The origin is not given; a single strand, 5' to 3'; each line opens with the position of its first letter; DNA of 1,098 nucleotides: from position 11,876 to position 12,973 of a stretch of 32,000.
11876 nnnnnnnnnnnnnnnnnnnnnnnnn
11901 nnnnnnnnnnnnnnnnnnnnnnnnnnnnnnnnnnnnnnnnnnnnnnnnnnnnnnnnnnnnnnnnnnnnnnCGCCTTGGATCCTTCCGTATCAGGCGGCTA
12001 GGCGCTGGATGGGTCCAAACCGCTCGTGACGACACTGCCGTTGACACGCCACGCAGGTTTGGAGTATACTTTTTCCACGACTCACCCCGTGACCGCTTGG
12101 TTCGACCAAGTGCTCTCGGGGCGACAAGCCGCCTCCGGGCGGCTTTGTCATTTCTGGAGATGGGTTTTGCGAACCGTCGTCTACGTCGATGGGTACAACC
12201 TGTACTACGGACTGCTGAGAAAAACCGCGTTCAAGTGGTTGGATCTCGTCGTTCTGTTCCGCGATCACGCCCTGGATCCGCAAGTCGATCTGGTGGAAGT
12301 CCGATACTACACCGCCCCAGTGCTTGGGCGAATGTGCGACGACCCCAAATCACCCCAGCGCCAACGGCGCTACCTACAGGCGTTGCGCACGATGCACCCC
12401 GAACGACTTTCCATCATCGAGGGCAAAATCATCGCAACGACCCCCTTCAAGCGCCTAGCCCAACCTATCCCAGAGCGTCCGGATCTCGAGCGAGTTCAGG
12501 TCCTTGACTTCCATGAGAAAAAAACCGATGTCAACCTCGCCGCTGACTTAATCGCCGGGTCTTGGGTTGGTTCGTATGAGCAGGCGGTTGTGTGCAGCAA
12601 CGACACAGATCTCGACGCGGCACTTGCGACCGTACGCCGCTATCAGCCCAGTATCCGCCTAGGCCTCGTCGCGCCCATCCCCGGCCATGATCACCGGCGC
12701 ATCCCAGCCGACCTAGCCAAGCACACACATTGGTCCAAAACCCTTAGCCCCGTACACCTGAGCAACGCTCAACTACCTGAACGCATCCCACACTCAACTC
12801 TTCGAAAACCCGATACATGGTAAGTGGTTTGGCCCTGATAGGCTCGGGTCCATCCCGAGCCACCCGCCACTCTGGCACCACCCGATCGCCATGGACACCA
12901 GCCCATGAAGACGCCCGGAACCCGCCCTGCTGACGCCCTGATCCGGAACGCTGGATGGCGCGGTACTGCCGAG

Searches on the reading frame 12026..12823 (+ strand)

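Call 12: search_protein_families(library=pfam, proteins=[window:12026-12823:+], max_evalue=0.001)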
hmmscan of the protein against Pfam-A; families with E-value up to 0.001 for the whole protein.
window:12026-12823:+ (265 aa): 1 family
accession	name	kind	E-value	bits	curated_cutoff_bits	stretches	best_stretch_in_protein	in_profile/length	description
PF01936.24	NYN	-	0.00015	22.7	24.2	1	49-207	1-117/145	NYN domain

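Call 23: search_protein_families(library=ncbifam, proteins=[window:12026-12823:+], max_evalue=0.001)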
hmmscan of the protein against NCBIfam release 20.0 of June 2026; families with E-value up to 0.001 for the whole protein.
window:12026-12823:+ (265 aa): 0 families
